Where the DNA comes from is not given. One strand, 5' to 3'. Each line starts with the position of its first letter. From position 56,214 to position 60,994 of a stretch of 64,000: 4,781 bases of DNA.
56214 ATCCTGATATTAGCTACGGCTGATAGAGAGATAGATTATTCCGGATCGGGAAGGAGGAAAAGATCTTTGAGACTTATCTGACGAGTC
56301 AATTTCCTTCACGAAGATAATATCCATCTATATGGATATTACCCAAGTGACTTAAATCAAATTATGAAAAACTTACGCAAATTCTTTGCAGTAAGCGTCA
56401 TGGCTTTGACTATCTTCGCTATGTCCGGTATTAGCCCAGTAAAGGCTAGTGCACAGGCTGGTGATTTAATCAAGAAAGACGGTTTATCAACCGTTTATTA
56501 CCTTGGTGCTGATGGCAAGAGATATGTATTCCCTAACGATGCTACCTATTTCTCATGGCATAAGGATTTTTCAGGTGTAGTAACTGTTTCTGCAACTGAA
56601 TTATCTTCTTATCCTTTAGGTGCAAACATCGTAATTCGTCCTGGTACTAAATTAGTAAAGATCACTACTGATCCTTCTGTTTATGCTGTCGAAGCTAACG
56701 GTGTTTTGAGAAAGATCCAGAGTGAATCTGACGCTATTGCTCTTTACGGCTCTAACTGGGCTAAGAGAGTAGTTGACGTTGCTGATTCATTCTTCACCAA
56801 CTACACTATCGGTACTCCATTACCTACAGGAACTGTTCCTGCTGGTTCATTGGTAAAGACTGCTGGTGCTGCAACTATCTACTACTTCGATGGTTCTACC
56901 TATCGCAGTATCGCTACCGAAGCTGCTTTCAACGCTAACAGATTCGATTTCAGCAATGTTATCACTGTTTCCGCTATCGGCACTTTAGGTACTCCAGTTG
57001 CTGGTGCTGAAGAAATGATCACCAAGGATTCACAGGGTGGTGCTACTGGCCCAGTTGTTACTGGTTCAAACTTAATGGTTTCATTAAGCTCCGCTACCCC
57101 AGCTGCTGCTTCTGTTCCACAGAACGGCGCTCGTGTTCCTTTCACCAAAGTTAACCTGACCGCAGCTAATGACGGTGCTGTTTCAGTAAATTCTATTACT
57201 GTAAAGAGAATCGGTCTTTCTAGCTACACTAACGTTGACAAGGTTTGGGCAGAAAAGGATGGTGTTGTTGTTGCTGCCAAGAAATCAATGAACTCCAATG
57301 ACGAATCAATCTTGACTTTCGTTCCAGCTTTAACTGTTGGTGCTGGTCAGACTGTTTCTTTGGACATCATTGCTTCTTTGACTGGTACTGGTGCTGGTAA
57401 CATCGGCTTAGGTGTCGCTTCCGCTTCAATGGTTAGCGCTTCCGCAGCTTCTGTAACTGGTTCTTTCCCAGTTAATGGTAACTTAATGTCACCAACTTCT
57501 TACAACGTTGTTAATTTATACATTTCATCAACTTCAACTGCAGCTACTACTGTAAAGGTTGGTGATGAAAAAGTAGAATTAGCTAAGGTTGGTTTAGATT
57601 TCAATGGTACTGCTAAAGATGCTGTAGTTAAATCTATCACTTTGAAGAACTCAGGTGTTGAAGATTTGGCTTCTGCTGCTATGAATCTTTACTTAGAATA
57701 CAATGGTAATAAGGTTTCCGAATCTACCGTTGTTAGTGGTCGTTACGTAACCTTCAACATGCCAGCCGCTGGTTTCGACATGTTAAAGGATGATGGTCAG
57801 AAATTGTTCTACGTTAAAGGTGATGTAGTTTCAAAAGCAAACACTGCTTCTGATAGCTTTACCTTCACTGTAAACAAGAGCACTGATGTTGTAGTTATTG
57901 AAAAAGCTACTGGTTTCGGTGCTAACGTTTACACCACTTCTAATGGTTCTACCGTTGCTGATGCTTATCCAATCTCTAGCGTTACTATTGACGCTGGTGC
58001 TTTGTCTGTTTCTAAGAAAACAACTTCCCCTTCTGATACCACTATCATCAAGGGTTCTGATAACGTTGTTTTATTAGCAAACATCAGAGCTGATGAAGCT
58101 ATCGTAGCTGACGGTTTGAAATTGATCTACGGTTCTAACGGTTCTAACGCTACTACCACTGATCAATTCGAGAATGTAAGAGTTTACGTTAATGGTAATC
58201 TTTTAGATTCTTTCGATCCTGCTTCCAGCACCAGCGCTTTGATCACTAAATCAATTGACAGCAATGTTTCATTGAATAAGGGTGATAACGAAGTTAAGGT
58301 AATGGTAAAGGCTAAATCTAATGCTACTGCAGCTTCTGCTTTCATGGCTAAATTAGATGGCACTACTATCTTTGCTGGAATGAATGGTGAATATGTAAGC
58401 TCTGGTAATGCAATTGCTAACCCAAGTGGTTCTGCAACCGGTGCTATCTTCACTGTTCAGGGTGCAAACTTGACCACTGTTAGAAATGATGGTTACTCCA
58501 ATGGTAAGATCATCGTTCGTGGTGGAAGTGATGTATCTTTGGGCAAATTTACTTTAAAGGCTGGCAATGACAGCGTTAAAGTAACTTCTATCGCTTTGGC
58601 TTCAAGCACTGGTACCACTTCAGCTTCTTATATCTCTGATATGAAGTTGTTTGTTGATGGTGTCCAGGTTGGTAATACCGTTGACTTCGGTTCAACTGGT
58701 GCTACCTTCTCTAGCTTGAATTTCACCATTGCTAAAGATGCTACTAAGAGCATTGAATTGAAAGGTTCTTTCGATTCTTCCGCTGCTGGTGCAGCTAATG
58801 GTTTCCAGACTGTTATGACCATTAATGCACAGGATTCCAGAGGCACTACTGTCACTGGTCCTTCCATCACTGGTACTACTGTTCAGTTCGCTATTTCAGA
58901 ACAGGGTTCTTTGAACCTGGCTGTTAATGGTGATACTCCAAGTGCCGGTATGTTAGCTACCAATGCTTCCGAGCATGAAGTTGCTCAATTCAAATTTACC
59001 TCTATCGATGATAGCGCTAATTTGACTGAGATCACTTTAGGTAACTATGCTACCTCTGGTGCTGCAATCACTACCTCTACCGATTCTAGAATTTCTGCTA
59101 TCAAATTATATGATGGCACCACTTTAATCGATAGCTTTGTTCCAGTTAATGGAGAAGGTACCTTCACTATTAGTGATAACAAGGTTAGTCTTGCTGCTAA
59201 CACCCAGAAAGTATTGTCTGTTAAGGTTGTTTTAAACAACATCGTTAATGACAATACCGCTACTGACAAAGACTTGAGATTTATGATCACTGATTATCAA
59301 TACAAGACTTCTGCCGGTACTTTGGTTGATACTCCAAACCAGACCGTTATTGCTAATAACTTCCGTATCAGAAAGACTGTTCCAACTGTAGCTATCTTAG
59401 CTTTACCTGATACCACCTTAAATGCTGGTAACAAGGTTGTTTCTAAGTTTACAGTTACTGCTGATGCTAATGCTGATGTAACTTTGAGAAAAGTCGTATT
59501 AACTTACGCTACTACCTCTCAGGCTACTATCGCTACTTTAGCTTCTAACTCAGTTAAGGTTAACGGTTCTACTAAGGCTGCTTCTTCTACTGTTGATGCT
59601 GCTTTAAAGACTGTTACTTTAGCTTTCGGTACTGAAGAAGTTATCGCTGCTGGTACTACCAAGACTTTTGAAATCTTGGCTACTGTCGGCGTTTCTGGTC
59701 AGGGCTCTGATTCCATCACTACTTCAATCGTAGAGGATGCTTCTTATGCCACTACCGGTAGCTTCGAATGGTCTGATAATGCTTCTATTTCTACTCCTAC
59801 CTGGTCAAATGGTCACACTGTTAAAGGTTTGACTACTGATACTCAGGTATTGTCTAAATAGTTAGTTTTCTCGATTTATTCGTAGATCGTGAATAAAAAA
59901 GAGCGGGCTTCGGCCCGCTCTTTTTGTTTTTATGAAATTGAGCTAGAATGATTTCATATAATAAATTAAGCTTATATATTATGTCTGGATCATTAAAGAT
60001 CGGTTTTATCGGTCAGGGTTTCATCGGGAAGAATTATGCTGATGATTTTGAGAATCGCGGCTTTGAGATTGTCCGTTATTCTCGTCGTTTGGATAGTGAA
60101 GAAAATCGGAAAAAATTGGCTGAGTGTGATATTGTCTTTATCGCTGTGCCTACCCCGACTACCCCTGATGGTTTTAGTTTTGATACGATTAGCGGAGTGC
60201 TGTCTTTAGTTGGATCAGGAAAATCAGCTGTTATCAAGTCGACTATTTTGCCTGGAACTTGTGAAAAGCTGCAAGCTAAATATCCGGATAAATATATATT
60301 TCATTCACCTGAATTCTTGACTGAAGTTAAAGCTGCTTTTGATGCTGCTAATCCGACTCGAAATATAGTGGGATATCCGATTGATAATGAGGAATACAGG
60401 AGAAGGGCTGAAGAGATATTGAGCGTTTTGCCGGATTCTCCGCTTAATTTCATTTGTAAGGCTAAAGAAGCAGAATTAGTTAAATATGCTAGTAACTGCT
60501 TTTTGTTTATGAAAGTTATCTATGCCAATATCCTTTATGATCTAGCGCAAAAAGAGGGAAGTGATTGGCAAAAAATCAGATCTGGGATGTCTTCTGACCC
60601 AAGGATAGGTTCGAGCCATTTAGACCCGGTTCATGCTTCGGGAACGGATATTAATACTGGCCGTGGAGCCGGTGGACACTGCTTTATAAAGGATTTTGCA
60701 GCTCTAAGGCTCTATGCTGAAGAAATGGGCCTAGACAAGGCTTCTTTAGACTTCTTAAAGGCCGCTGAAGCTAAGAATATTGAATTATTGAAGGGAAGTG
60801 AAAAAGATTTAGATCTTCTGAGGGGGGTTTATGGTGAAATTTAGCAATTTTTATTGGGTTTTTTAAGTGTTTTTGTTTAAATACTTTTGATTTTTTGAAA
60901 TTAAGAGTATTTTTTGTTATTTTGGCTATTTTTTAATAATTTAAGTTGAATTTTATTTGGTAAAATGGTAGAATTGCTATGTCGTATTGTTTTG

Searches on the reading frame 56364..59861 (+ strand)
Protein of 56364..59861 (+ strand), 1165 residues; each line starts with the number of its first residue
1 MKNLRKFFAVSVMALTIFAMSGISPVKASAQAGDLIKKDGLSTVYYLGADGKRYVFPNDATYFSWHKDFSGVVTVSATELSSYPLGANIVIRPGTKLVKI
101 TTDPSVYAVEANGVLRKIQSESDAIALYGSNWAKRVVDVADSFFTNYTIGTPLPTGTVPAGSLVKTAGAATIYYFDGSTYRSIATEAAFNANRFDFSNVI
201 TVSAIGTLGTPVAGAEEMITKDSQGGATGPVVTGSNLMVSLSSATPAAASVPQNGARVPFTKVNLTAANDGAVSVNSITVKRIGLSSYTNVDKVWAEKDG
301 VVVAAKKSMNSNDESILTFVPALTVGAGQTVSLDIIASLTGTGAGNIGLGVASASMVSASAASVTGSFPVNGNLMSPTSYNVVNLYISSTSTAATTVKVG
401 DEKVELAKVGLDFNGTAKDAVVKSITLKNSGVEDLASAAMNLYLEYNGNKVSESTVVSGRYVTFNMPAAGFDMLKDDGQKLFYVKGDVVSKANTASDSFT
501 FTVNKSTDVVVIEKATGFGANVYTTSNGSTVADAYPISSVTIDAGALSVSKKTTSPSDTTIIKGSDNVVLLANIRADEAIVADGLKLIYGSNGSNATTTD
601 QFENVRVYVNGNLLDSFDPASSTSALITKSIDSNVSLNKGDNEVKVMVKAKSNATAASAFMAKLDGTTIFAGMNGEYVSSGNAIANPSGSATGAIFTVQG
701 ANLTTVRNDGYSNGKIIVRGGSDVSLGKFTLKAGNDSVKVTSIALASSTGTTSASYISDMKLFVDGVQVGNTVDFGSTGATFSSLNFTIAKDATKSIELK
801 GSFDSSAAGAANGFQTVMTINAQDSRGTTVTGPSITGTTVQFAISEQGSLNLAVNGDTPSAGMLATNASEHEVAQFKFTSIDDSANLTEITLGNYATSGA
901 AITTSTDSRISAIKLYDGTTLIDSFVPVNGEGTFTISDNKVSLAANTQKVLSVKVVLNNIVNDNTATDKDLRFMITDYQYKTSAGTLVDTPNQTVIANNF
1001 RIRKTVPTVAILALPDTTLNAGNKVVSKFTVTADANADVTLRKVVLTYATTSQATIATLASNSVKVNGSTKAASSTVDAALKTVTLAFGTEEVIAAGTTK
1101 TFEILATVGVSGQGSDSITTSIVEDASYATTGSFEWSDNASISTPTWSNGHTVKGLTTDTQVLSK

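Call 10: search_protein_families(library=pfam, proteins=[window:56364-59861:+], max_evalue=0.01)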
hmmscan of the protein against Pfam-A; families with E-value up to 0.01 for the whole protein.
window:56364-59861:+ (1165 aa): 0 families

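Call 58: search_protein_families(library=ncbifam, proteins=[window:56364-59861:+], max_evalue=0.1)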
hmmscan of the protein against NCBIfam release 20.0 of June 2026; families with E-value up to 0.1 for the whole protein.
window:56364-59861:+ (1165 aa): 0 families

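Call 59: search_solved_structures(query=window:56364-59861:+, max_evalue=1)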
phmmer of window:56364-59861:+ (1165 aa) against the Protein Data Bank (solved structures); distinct sequences matched with E-value up to 1: 0.

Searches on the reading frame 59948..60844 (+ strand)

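Call 10: search_protein_families(library=pfam, proteins=[window:59948-60844:+], max_evalue=0.01)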
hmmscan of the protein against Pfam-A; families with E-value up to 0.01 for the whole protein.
window:59948-60844:+ (298 aa): 5 families
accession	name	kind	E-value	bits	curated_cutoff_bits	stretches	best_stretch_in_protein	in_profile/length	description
PF00984.24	UDPG_MGDP_dh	-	1.8e-18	66.9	25.4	1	173-277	1-92/94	UDP-glucose/GDP-mannose dehydrogenase family, central domain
PF03721.20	UDPG_MGDP_dh_N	-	1.8e-15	57.5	27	1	52-149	69-181/187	UDP-glucose/GDP-mannose dehydrogenase family, NAD binding domain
PF03446.21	NAD_binding_2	-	3.8e-05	24.2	21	1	17-112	1-107/161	NAD binding domain of 6-phosphogluconate dehydrogenase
PF02826.25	2-Hacid_dh_C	-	0.0009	19.1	25.1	1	17-72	38-105/178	D-isomer specific 2-hydroxyacid dehydrogenase, NAD binding domain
PF03807.23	F420_oxidored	-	0.0031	18.5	21.6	0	17-67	1-67/94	NADP oxidoreductase coenzyme F420-dependent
